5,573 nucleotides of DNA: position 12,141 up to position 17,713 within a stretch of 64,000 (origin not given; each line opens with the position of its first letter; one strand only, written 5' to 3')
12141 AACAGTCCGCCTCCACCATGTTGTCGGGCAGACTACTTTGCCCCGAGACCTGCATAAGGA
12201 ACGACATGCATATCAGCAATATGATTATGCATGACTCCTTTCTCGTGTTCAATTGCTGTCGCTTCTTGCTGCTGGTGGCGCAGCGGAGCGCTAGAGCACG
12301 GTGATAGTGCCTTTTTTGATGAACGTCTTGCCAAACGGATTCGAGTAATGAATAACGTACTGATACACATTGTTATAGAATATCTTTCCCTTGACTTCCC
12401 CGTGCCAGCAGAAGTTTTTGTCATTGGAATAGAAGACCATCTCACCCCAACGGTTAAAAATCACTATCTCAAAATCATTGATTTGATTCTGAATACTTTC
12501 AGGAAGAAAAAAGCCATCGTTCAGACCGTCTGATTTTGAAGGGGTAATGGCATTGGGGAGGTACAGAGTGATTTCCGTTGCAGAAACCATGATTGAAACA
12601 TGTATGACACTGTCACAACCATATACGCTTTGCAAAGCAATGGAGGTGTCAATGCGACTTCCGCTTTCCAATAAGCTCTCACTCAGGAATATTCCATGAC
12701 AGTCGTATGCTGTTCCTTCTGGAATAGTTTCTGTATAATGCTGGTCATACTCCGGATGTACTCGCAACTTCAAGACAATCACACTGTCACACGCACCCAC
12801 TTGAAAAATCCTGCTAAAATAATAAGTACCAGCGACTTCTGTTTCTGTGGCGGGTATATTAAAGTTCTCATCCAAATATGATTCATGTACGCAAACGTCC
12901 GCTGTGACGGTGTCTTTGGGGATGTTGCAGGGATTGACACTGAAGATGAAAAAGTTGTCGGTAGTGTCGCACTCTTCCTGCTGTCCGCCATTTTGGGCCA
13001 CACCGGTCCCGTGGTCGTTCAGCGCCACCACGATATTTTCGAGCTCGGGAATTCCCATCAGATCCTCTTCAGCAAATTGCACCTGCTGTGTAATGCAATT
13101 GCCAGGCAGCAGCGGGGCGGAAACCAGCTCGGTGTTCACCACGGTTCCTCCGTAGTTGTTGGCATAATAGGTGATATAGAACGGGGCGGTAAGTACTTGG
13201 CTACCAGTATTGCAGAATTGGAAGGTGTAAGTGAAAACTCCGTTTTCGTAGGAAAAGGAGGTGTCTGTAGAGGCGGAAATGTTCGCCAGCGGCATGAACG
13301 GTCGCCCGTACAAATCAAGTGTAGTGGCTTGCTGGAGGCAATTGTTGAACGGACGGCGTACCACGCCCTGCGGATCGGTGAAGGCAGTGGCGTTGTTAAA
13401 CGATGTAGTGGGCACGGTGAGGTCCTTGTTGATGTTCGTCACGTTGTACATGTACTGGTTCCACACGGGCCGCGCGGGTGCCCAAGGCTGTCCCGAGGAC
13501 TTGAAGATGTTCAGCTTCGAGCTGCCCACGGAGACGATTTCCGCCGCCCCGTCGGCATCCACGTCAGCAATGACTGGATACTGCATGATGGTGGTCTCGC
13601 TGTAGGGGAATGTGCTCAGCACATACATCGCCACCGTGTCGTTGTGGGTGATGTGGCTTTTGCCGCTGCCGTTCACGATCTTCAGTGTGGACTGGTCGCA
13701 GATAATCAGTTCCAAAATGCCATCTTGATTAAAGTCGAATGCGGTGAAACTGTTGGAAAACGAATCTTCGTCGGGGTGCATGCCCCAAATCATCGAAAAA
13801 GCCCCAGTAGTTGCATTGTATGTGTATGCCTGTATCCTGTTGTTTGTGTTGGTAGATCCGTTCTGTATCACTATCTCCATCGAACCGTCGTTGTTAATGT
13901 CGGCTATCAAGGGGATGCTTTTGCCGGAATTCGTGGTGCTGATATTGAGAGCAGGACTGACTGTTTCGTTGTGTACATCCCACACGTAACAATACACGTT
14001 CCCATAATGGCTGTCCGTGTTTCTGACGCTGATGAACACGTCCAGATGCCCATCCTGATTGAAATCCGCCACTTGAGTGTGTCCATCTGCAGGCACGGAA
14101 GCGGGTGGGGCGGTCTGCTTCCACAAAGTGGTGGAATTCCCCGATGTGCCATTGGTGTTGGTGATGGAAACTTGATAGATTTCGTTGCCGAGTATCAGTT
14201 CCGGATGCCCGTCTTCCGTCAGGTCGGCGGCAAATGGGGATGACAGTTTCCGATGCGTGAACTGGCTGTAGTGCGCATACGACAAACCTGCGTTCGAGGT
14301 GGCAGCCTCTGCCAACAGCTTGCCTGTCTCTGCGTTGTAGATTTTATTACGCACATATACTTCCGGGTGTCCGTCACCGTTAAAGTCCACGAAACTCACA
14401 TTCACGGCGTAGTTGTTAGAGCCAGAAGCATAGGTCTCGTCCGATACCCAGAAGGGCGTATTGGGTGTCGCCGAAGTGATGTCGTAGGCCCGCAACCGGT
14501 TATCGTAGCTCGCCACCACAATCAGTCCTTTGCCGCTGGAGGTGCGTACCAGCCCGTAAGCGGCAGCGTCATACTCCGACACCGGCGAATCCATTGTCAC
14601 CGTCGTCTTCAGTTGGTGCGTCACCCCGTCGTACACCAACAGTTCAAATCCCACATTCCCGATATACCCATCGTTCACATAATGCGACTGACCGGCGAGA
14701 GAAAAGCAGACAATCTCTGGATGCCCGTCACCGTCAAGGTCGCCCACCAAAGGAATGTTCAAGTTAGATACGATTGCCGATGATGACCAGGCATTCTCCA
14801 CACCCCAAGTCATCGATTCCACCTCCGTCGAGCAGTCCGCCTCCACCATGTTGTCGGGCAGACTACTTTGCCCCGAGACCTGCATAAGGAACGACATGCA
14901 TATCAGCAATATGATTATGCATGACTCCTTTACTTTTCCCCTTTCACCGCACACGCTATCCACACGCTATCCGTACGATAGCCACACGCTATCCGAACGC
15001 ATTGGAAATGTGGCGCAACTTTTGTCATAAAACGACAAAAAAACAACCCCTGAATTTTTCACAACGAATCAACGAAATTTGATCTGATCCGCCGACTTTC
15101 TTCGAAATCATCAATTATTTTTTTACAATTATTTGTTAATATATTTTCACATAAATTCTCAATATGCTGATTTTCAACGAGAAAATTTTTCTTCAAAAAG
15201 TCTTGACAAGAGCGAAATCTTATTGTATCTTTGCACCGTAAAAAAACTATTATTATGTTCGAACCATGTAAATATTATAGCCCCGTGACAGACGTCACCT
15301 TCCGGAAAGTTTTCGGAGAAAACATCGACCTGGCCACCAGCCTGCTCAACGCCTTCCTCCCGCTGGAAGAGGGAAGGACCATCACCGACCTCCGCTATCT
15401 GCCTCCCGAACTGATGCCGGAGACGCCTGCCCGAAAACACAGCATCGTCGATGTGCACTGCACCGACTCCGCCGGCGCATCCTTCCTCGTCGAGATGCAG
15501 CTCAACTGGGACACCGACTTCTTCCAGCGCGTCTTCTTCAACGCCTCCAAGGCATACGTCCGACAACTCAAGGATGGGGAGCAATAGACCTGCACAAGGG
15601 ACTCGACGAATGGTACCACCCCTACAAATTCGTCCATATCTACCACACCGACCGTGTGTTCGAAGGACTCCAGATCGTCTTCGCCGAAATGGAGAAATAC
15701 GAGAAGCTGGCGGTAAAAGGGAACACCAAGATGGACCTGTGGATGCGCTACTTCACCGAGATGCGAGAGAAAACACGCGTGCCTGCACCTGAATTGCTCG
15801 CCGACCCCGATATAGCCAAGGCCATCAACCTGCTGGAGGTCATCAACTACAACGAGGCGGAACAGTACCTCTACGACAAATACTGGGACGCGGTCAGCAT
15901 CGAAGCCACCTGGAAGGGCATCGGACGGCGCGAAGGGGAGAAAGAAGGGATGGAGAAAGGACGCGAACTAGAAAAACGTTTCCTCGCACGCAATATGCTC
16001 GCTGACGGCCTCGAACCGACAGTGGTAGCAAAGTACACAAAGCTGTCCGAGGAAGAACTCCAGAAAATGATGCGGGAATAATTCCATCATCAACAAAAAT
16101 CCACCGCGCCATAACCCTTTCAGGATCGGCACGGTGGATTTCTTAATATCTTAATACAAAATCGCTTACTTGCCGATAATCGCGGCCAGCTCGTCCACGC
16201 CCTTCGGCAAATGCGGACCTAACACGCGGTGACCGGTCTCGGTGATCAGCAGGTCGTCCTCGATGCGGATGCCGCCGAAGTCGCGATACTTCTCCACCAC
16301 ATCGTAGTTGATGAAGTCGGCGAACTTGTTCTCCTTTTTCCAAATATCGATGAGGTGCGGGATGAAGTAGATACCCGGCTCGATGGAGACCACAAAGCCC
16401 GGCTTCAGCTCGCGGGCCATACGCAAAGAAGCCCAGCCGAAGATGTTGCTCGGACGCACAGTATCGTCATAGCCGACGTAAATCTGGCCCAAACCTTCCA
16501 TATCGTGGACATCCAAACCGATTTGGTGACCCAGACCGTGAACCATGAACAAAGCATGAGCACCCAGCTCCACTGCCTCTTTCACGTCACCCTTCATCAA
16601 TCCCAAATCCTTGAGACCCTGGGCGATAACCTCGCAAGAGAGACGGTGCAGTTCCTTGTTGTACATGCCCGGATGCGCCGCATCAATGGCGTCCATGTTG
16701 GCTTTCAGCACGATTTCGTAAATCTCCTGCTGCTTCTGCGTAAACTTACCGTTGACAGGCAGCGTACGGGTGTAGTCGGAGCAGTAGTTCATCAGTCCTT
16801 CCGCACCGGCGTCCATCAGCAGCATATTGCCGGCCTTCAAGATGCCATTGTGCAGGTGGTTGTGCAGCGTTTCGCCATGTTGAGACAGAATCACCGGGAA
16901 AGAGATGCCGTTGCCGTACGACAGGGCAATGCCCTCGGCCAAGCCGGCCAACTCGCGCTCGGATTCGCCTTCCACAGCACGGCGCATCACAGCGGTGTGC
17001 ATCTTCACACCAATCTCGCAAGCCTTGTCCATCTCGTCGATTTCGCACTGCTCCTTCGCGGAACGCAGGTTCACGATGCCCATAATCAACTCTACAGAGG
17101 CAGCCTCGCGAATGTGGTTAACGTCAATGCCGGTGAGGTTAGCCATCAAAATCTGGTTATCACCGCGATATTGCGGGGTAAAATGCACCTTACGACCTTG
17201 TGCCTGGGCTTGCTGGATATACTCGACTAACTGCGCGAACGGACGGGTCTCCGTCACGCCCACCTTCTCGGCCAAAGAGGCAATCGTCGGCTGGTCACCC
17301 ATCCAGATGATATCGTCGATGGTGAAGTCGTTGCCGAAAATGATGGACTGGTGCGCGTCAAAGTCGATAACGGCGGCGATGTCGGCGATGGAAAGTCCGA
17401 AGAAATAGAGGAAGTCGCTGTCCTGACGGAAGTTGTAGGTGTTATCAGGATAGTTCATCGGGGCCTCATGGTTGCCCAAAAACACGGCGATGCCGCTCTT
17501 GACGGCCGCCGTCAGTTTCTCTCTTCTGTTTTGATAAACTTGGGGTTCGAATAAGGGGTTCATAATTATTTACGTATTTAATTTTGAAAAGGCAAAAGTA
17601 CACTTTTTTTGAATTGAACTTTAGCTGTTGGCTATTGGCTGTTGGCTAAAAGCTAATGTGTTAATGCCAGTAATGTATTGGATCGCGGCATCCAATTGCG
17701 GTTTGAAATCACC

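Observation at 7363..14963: Tandem triad of FG-GAP beta-propeller T9SS type-B cargo genes with shuffled modules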

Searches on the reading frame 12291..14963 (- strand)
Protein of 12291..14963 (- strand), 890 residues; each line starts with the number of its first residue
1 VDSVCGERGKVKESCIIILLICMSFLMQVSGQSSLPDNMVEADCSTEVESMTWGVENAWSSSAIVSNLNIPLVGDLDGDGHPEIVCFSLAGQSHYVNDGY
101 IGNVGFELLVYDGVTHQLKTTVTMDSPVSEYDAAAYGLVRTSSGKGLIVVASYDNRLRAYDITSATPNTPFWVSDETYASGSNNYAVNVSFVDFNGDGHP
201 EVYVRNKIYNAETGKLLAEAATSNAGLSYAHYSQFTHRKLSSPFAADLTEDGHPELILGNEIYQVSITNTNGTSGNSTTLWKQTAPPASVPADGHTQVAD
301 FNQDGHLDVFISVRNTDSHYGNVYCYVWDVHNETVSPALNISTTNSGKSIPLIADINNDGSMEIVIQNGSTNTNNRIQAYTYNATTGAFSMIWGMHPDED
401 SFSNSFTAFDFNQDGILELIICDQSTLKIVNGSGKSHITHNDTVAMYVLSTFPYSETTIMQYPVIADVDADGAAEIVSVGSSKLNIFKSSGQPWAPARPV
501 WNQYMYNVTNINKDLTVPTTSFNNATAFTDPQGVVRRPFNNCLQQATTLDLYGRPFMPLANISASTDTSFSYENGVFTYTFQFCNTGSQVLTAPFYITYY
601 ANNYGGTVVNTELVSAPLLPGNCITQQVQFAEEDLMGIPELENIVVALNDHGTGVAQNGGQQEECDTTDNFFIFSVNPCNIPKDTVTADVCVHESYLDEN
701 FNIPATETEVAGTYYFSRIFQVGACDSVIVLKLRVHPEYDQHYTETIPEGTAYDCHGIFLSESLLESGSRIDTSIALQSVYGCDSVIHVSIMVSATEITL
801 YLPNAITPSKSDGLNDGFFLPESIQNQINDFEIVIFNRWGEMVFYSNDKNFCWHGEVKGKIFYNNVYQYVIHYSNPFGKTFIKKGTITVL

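Call 5: search_protein_families(library=pfam, proteins=[window:12291-14963:-], max_evalue=0.1)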
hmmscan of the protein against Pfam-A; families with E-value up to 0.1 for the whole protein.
window:12291-14963:- (890 aa): 6 families
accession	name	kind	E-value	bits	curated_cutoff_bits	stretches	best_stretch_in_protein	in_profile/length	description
PF13517.12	FG-GAP_3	-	6.3e-31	107.2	26.9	4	300-366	1-61/61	FG-GAP-like repeat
PF01839.29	FG-GAP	-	1.2e-19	70.2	22.1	2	188-214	4-32/37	FG-GAP repeat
PF13585.12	CHU_C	-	1e-12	48.4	27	1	802-888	3-85/86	CHU_C Type IX secretion signal domain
PF16743.10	PliI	-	1.3e-05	25.3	27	0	353-401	64-115/123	Periplasmic lysozyme inhibitor of I-type lysozyme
PF15907.11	Itfg2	-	0.0044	16.8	27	0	348-383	75-106/330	Integrin-alpha FG-GAP repeat-containing protein 2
PF23167.1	DUF7057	-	0.0058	17.1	27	0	288-333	36-79/130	Domain of unknown function (DUF7057)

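Call 6: search_protein_families(library=ncbifam, proteins=[window:12291-14963:-], max_evalue=0.1)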
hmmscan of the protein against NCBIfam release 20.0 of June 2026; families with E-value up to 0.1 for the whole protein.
window:12291-14963:- (890 aa): 3 families
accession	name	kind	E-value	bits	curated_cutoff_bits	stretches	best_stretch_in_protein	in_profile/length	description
NF047539.1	XAC2610_fam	domain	3.9e-11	43.3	35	2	353-390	3-41/89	XAC2610-related protein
TIGR04131.1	Bac_Flav_CTERM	domain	1.5e-08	34.7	35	1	802-879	3-75/85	T9SS type B sorting domain-containing protein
NF000157.1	fusid_est_FusH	equivalog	0.00029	19.6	999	1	192-422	266-495/520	fusidic acid esterase FusH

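Call 56: find_homologous_proteins(query=window:12291-14963:-, max_evalue=1e-20)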
Query window:12291-14963:- (890 aa): 575 proteins with E <= 1e-20 among 8000 candidates; the best 120 are listed.
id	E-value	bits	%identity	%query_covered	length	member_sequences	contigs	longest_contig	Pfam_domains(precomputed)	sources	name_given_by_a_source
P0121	0.0e+0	2028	100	99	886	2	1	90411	PF01839.30,PF16743.11,PF13585.13,PF13517.13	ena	-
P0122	0.0e+0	1992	100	97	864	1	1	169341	PF01839.30,PF16743.11,PF13585.13,PF13517.13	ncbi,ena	-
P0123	0.0e+0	1774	87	99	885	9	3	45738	PF01839.30,PF13585.13,PF13517.13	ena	-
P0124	0.0e+0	1767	87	98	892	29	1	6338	PF01839.30,PF13585.13,PF13517.13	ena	-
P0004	0.0e+0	1646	69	86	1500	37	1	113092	PF01839.30,PF13585.13,PF15907.12,PF13517.13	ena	-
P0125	0.0e+0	1646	83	97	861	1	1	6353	PF01839.30,PF13585.13,PF13517.13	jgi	jgi:gliding motility-associated-like protein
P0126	0.0e+0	1631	81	98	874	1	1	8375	PF01839.30,PF13585.13,PF13517.13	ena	-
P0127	0.0e+0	1624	80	98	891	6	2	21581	PF01839.30,PF13585.13,PF13517.13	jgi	-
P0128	0.0e+0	1579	78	99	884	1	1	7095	PF01839.30,PF13585.13,PF13517.13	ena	-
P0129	0.0e+0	1558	76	98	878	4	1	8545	PF01839.30,PF13585.13,PF13517.13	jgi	jgi:gliding motility-associated-like protein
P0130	0.0e+0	1551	76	99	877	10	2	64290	PF01839.30,PF13585.13,PF13517.13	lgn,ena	-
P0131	0.0e+0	1514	74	98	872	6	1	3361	PF01839.30,PF16743.11,PF13585.13,PF13517.13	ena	-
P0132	0.0e+0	1514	75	98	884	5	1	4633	PF01839.30,PF13585.13,PF13517.13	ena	-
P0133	0.0e+0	1513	74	98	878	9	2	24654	PF01839.30,PF13585.13,PF13517.13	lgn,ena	-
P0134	0.0e+0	1508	74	98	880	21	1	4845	PF01839.30,PF13585.13,PF13517.13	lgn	-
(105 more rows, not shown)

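Call 57: find_encoding_contigs(protein=P0121, flank=9000, max_places=4)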
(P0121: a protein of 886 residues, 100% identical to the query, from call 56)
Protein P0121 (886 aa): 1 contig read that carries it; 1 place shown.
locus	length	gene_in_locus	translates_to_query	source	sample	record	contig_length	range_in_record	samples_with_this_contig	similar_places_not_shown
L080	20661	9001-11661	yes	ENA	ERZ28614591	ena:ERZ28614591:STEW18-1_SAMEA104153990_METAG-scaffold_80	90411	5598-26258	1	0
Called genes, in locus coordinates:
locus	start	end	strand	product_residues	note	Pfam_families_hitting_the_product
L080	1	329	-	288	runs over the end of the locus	PF01513:NAD_kinase, PF20143:NAD_kinase_C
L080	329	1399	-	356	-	PF00871:Acetate_kinase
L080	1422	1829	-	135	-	-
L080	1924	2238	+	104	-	PF00085:Thioredoxin, PF00578:AhpC-TSA (faint), PF08534:Redoxin (faint), PF13098:Thioredoxin_2 (weak), PF13905:Thioredoxin_8 (faint)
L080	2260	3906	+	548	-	PF07690:MFS_1, PF00854:PTR2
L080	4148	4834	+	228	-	PF13505:OMP_b-brl, PF13568:OMP_b-brl_2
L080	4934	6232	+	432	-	PF03572:Peptidase_S41 (weak)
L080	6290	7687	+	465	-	PF05195:AMP_N, PF00557:Peptidase_M24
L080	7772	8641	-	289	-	PF12784:PDDEXK_2, PF27070:HTH_Rpn_C (weak)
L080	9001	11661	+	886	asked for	PF16743:PliI (faint), PF01839:FG-GAP (faint), PF13517:FG-GAP_3, PF13585:CHU_C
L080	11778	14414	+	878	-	PF01839:FG-GAP (faint), PF13517:FG-GAP_3, PF13585:CHU_C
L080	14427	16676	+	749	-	PF01839:FG-GAP (faint), PF13517:FG-GAP_3 (weak), PF13585:CHU_C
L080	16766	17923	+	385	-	-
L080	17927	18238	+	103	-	PF02661:Fic (weak)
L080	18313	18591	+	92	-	-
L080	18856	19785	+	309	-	PF00535:Glycos_transf_2, PF10111:Glyco_tranf_2_2 (weak), PF13641:Glyco_tranf_2_3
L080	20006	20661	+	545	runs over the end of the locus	PF19510:DUF6044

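Call 58: find_encoding_contigs(protein=P0123, flank=9000, max_places=4)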
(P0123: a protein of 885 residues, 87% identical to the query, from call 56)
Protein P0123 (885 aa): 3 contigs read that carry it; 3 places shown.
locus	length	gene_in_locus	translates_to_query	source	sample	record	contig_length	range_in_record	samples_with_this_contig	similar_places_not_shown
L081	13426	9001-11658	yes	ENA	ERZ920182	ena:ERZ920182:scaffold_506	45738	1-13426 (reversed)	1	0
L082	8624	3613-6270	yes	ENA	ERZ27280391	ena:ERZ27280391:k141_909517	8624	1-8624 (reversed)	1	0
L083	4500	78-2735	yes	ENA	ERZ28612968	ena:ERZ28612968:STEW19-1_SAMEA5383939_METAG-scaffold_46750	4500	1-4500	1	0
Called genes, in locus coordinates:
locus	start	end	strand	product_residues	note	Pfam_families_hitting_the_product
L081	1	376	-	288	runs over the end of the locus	PF01513:NAD_kinase, PF20143:NAD_kinase_C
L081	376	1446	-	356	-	PF00871:Acetate_kinase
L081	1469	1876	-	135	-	-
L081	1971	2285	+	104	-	PF00085:Thioredoxin, PF00578:AhpC-TSA (faint), PF08534:Redoxin (faint), PF13098:Thioredoxin_2 (weak), PF13905:Thioredoxin_8 (faint)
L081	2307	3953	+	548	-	PF07690:MFS_1, PF00854:PTR2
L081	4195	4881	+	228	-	PF13505:OMP_b-brl, PF13568:OMP_b-brl_2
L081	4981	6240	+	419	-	PF03572:Peptidase_S41 (weak)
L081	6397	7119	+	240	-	PF05195:AMP_N, PF00557:Peptidase_M24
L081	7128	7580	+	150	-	PF00557:Peptidase_M24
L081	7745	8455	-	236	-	PF12784:PDDEXK_2, PF27070:HTH_Rpn_C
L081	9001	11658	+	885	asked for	PF01839:FG-GAP (faint), PF13517:FG-GAP_3 (weak), PF13585:CHU_C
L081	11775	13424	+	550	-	?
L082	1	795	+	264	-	?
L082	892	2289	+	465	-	PF05195:AMP_N, PF00557:Peptidase_M24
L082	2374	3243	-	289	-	PF12784:PDDEXK_2, PF27070:HTH_Rpn_C (weak)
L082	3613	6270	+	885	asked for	PF01839:FG-GAP (faint), PF13517:FG-GAP_3 (weak), PF13585:CHU_C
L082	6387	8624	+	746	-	?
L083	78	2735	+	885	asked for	PF01839:FG-GAP (faint), PF13517:FG-GAP_3 (weak), PF13585:CHU_C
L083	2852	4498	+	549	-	?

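Call 63: find_encoding_contigs(protein=P0122, flank=4000, max_places=4)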
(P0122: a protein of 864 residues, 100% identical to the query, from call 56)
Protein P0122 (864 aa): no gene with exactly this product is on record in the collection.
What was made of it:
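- Tried and rejected: It is not on record (call 63), so I could not confirm that the public record itself carries the three deletions.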

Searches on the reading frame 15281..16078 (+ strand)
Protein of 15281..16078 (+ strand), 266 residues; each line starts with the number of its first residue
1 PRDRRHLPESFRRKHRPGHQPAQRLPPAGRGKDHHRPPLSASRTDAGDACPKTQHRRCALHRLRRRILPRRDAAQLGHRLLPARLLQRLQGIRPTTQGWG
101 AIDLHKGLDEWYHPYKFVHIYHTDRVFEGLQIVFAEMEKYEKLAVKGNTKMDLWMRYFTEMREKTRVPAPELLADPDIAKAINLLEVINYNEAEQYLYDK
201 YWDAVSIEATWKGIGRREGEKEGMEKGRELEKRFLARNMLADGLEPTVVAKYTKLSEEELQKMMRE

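Call 30: search_protein_families(library=pfam, proteins=[window:15281-16078:+], max_evalue=0.001)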
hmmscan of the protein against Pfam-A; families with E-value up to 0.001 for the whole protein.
window:15281-16078:+ (266 aa): 1 family
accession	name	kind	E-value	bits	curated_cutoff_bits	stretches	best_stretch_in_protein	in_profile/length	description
PF12784.13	PDDEXK_2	-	3.1e-09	37.3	27.4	1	109-200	124-214/229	PD-(D/E)XK nuclease family transposase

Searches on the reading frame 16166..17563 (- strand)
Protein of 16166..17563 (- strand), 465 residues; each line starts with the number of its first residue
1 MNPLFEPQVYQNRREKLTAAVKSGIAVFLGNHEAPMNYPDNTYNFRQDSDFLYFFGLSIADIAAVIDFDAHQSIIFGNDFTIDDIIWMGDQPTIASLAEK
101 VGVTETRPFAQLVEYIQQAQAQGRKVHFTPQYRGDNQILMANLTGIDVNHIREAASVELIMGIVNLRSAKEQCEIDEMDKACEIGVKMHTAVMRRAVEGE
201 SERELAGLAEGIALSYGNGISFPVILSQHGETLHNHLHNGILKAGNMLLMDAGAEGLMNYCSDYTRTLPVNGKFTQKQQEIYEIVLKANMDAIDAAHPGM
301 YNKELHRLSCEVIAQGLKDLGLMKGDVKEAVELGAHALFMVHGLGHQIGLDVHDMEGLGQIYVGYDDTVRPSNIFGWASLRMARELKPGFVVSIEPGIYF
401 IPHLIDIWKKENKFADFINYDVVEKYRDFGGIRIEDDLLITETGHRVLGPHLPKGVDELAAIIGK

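Call 9: search_protein_families(library=pfam, proteins=[window:16166-17563:-], max_evalue=0.01)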
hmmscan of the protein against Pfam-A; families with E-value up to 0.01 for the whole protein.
window:16166-17563:- (465 aa): 2 families
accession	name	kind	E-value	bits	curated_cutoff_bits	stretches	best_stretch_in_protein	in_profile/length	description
PF00557.29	Peptidase_M24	-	1e-48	166.4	23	1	177-442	2-208/208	Metallopeptidase family M24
PF05195.22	AMP_N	-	2e-27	95.7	24.6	1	10-125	1-119/121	Aminopeptidase P, N-terminal domain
